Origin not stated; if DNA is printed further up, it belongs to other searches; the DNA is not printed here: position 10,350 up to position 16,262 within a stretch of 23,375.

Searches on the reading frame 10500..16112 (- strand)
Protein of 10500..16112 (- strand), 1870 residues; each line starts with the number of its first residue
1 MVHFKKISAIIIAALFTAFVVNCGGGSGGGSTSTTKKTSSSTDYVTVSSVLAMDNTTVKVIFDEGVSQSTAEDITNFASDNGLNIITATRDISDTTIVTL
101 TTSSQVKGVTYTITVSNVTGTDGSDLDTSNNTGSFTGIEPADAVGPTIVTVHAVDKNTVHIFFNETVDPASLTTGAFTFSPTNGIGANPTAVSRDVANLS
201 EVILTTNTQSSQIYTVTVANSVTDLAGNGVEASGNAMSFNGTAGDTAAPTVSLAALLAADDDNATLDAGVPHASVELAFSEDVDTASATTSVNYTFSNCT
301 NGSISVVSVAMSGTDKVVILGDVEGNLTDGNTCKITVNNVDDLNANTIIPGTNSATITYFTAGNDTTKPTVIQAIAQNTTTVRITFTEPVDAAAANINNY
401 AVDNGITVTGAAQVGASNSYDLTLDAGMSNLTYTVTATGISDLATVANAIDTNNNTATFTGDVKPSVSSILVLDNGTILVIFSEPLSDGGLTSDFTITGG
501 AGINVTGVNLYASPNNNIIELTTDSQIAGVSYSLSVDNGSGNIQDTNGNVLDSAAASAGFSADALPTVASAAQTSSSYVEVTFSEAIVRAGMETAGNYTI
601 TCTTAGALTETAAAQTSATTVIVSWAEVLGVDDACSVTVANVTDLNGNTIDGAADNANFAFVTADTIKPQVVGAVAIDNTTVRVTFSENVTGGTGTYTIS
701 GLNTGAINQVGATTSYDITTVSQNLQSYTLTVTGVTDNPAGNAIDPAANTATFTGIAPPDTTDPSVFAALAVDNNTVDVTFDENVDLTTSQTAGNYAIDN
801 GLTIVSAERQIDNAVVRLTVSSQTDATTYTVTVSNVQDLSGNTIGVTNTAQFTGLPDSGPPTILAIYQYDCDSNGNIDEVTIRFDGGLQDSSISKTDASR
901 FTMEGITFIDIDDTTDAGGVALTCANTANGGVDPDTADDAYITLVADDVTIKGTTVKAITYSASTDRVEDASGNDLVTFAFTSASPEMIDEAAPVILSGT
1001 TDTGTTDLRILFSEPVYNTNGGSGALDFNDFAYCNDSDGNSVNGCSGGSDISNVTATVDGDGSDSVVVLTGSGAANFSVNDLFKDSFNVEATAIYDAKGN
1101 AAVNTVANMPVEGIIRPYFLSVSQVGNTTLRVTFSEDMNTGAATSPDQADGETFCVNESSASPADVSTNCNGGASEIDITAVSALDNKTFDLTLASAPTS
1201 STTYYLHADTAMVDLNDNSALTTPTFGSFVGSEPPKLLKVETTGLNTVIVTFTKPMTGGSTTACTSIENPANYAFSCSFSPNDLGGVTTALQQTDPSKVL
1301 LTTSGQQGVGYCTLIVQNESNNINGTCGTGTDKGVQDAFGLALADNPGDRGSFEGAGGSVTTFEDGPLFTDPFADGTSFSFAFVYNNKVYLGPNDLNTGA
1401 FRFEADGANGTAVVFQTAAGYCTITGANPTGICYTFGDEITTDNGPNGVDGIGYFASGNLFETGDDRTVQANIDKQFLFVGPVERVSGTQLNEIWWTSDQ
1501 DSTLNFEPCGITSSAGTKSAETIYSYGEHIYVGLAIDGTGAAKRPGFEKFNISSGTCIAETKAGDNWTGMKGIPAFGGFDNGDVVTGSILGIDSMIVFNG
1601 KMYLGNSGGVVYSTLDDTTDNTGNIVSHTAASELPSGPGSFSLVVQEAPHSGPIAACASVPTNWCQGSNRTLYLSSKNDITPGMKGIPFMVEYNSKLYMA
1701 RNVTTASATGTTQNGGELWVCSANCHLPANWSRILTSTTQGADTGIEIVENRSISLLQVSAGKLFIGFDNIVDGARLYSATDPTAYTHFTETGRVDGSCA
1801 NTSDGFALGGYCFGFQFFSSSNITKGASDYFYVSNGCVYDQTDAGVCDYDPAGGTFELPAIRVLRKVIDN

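Call 11: search_protein_families(library=pfam, proteins=[window:10500-16112:-], max_evalue=0.01)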
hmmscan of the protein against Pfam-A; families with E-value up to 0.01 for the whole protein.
window:10500-16112:- (1870 aa): 2 families
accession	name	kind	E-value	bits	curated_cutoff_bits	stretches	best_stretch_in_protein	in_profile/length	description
PF13205.12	Big_5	-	1.3e-30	106.6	23.6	5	154-239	19-103/105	Bacterial Ig-like domain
PF04234.18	CopC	-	0.0024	19.3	23.3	0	366-436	6-77/92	CopC domain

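Call 76: find_homologous_proteins(query=window:10500-16112:-, max_evalue=1e-30)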
Query window:10500-16112:- (1870 aa): 12 proteins with E <= 1e-30 among 8000 candidates.
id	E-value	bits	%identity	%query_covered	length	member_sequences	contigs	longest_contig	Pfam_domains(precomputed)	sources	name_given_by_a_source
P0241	0.0e+0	4035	100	100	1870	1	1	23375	PF13205.13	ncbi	ncbi:MAG: Ig-like domain-containing protein [Leptospirales bacterium]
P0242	2.0e-158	548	24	29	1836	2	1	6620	PF13205.13,PF04234.19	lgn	-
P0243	3.4e-91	325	33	38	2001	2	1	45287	PF09699.16,PF14537.12,PF13205.13,PF14522.12,PF22113.2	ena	-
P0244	2.9e-84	302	30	54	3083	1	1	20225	PF13205.13,PF19077.7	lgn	-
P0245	7.9e-82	294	32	33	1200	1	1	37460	PF09699.16,PF14537.12,PF13205.13,PF14522.12,PF22113.2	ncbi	-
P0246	1.8e-71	260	26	42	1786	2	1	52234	PF13205.13,PF13860.13,PF00041.28,PF04234.19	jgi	-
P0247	4.1e-69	252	27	43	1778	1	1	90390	PF13205.13,PF18962.8,PF13753.13,PF00041.28,PF16656.12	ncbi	-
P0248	3.8e-62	229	25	44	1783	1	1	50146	PF13205.13,PF18962.8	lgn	-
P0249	2.9e-39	153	30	27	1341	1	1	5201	PF13205.13,PF00395.26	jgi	jgi:hypothetical protein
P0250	2.8e-37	146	30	30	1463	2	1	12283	PF13205.13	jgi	jgi:hypothetical protein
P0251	6.1e-35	138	30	23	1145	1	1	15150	PF07532.18,PF13205.13,PF04234.19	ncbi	-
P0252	2.5e-34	136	31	32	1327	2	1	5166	-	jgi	jgi:hypothetical protein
